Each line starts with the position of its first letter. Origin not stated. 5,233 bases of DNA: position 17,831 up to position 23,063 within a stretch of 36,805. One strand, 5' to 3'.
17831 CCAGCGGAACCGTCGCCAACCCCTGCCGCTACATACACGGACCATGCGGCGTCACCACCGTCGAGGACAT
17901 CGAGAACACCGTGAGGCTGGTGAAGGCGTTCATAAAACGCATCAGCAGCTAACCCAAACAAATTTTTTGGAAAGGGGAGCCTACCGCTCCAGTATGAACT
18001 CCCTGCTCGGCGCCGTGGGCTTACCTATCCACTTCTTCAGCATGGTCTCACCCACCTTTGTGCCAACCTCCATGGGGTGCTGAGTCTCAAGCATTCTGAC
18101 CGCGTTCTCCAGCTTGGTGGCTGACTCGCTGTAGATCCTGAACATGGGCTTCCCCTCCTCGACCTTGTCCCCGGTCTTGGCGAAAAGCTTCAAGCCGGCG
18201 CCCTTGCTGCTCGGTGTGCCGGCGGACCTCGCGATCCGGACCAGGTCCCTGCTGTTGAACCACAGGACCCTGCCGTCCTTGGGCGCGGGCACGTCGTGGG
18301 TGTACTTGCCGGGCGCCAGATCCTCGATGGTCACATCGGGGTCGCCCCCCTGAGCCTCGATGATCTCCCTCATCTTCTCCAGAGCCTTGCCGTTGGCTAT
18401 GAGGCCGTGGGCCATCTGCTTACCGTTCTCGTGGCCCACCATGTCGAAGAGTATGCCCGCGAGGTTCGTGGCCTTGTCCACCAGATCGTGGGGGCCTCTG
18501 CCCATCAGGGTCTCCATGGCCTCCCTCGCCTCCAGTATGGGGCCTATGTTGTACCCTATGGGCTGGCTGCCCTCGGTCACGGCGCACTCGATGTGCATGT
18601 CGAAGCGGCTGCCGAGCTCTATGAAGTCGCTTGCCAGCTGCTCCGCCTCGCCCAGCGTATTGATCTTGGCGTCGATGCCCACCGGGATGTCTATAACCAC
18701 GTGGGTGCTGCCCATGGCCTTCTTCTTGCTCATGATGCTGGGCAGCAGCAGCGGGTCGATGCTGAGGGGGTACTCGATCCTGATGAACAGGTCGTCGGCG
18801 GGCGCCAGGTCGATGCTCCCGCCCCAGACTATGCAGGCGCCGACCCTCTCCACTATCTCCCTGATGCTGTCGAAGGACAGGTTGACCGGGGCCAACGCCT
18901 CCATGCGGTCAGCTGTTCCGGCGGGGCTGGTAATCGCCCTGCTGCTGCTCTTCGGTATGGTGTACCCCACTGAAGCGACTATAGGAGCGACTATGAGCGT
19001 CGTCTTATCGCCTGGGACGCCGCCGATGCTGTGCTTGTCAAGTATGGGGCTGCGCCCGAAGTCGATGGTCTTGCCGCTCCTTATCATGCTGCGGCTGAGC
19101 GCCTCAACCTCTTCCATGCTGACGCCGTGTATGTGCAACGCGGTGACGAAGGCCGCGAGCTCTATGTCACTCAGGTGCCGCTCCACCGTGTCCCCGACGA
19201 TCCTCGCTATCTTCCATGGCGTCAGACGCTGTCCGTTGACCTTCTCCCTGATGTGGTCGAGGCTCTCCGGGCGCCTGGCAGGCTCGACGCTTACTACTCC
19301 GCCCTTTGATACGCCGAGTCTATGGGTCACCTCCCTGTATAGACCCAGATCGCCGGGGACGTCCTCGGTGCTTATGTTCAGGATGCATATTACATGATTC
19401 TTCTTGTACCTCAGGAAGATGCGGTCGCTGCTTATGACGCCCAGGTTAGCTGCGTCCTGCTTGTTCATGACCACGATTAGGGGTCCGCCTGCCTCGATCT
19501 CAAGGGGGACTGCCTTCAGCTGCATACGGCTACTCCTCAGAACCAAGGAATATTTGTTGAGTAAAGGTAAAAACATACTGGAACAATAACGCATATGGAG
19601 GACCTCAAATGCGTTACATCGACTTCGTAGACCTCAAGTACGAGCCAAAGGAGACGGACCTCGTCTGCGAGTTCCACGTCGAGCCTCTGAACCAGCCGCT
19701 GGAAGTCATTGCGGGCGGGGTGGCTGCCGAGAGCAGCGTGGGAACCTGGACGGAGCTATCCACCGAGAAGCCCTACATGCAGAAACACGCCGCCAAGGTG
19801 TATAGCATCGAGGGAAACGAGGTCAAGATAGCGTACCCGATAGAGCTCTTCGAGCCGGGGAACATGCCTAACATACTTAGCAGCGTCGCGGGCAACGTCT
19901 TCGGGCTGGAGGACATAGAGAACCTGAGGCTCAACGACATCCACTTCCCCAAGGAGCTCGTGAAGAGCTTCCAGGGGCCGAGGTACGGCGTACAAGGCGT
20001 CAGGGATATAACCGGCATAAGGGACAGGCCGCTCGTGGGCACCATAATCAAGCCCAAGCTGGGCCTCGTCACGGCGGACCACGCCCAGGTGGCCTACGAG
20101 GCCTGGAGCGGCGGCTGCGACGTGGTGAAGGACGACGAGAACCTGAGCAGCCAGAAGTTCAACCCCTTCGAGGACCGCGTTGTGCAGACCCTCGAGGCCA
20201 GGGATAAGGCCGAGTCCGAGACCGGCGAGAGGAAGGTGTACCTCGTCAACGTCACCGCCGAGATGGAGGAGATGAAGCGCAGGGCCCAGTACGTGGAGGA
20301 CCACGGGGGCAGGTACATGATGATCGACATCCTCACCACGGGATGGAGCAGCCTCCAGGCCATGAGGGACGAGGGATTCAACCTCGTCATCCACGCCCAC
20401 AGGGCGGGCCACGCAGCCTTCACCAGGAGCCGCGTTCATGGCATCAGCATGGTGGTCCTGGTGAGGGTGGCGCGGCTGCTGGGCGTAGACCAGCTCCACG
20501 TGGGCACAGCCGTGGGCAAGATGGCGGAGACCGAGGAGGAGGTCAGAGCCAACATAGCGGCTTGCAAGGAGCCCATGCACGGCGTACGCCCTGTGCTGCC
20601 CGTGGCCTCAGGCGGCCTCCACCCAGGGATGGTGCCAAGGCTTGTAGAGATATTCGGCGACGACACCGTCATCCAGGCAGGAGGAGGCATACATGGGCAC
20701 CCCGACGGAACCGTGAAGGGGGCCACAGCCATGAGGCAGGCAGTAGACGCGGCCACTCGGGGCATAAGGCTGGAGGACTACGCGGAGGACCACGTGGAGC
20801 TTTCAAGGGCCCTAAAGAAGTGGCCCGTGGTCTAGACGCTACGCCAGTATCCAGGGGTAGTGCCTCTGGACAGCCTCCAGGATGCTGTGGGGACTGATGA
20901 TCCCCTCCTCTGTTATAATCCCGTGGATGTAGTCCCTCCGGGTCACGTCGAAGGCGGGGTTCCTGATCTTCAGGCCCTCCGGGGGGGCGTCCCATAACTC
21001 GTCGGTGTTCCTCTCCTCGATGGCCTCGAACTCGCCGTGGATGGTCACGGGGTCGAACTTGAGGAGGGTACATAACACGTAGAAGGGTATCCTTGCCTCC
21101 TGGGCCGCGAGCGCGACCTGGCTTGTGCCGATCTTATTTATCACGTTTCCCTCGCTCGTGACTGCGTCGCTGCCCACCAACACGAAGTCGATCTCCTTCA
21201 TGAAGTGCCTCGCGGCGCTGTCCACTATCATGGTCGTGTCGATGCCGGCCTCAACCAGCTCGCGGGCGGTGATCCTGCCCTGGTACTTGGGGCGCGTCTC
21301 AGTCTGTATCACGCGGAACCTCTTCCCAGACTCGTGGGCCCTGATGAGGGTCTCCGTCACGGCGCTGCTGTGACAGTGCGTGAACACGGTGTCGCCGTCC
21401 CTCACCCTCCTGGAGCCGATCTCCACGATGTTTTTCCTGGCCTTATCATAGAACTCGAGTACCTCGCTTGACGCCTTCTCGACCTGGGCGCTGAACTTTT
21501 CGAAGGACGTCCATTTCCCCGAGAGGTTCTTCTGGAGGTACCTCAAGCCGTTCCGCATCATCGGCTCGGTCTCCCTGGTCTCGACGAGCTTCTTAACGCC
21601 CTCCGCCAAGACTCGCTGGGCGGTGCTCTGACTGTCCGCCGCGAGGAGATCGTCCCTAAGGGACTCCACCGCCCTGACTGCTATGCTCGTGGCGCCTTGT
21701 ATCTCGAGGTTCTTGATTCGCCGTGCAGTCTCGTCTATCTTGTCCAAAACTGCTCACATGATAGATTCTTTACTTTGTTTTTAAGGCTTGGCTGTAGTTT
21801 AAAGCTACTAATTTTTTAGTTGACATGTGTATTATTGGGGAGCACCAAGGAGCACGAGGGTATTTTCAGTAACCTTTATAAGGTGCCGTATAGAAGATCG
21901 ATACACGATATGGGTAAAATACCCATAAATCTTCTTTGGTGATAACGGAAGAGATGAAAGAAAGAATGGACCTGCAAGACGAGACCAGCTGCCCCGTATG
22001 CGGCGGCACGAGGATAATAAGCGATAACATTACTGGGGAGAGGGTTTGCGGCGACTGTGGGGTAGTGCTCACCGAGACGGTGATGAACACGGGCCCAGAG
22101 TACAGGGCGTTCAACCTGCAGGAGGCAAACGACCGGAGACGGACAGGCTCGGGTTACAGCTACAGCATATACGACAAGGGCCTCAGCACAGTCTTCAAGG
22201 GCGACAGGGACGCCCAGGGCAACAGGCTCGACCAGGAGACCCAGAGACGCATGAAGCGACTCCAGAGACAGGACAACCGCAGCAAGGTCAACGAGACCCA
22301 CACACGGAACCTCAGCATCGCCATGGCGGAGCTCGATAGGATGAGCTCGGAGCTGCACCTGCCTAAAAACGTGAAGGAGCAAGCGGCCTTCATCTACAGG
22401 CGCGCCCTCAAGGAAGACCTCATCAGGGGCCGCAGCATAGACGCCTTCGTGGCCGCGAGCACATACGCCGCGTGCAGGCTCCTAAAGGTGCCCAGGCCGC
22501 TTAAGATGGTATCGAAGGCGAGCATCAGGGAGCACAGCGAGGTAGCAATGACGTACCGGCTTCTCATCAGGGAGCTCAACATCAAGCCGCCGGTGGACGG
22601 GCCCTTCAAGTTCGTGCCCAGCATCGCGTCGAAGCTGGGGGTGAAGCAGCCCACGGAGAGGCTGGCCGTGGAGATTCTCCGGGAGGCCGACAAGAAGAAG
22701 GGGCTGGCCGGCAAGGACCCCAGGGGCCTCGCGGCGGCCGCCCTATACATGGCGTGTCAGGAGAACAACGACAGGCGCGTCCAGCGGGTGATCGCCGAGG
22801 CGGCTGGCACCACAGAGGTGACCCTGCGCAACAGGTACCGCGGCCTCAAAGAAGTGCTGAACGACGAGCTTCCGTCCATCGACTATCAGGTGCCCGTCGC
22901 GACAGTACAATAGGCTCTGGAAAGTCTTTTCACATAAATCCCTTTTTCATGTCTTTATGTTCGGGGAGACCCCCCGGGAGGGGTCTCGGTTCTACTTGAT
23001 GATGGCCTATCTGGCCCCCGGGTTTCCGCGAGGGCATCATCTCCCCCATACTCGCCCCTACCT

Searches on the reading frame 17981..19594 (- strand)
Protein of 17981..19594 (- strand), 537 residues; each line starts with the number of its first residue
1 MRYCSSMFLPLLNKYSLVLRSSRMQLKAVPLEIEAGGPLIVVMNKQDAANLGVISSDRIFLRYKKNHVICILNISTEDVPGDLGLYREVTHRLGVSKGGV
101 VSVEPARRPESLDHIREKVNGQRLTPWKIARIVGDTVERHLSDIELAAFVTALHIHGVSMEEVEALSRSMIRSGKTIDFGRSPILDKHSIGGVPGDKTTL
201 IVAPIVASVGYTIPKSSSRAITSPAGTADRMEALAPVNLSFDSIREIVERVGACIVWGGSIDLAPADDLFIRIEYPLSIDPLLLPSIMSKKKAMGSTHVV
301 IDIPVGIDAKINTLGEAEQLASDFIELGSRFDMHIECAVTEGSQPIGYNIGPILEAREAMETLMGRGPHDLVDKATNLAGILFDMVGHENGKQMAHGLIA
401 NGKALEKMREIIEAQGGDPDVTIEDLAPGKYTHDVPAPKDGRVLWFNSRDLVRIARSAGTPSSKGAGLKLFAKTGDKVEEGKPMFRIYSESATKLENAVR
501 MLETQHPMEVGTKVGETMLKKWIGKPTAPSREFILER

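Call 59: search_protein_families(library=pfam, proteins=[window:17981-19594:-], max_evalue=0.00001)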
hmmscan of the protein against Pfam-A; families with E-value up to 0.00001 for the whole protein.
window:17981-19594:- (537 aa): 3 families
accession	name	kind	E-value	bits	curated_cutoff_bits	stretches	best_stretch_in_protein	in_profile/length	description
PF00591.27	Glycos_transf_3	-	4.9e-13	49.8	27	1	183-405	3-253/253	Glycosyl transferase family, a/b domain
PF02885.22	Glycos_trans_3N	-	4.1e-12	46.1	26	1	113-174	2-63/63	Glycosyl transferase family, helical bundle domain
PF07831.19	PYNP_C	-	1.7e-08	34.4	27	1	451-505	10-71/75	Pyrimidine nucleoside phosphorylase C-terminal domain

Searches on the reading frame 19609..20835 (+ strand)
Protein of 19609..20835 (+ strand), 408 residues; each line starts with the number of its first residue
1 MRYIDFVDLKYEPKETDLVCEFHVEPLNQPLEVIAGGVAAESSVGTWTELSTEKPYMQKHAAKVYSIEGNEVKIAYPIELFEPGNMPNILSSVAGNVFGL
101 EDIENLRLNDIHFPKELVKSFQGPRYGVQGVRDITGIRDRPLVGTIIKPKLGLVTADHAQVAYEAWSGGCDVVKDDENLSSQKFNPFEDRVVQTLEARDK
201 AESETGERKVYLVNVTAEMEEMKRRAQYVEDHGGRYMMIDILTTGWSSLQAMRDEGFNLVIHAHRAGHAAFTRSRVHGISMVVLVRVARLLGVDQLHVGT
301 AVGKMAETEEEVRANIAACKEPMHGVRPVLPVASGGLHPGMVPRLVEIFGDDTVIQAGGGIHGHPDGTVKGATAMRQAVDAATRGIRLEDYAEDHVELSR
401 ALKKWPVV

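Call 59: search_protein_families(library=pfam, proteins=[window:19609-20835:+], max_evalue=0.00001)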
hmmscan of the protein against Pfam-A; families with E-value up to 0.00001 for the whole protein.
window:19609-20835:+ (408 aa): 2 families
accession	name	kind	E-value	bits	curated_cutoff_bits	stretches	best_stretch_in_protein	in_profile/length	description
PF00016.26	RuBisCO_large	-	5.7e-85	285.6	30.1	1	128-405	2-299/299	Ribulose bisphosphate carboxylase large chain, catalytic domain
PF02788.21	RuBisCO_large_N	-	2.4e-39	134.7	20.7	1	5-116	1-119/120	Ribulose bisphosphate carboxylase large chain, N-terminal domain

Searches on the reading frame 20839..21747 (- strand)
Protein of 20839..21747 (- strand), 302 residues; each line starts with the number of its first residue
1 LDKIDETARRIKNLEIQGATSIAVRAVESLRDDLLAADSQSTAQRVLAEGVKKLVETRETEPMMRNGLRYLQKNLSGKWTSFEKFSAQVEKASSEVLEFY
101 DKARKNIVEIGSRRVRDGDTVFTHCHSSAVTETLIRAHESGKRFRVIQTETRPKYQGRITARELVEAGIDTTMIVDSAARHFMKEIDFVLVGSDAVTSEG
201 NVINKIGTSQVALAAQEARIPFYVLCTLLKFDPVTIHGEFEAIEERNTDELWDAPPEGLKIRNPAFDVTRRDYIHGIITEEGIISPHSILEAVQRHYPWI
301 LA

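Call 59: search_protein_families(library=pfam, proteins=[window:20839-21747:-], max_evalue=0.00001)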
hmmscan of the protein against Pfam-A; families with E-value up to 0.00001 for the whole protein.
window:20839-21747:- (302 aa): 1 family
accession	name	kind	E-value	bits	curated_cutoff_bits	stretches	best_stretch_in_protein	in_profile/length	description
PF01008.23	IF-2B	-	9e-74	248.6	22.4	1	15-286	1-280/280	Initiation factor 2 subunit family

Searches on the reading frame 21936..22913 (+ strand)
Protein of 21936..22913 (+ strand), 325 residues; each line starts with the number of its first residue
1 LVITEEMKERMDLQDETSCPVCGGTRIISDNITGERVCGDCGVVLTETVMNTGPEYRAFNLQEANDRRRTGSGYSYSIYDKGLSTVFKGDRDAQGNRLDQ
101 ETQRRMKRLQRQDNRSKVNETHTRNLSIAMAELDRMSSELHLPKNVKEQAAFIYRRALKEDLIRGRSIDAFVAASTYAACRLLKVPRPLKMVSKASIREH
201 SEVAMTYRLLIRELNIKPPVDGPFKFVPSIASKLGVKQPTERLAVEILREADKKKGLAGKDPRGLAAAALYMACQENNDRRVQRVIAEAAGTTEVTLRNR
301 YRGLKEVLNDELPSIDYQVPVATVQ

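Call 59: search_protein_families(library=pfam, proteins=[window:21936-22913:+], max_evalue=0.00001)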
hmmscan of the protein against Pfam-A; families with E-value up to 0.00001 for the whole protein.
window:21936-22913:+ (325 aa): 2 families
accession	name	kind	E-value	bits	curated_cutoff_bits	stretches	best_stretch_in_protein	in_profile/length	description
PF00382.24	TFIIB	-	1.5e-33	115.1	23.6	2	221-306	6-91/92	Transcription factor TFIIB repeat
PF08271.17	Zn_Ribbon_TF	-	1.5e-11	44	29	1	18-59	2-43/43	TFIIB zinc-binding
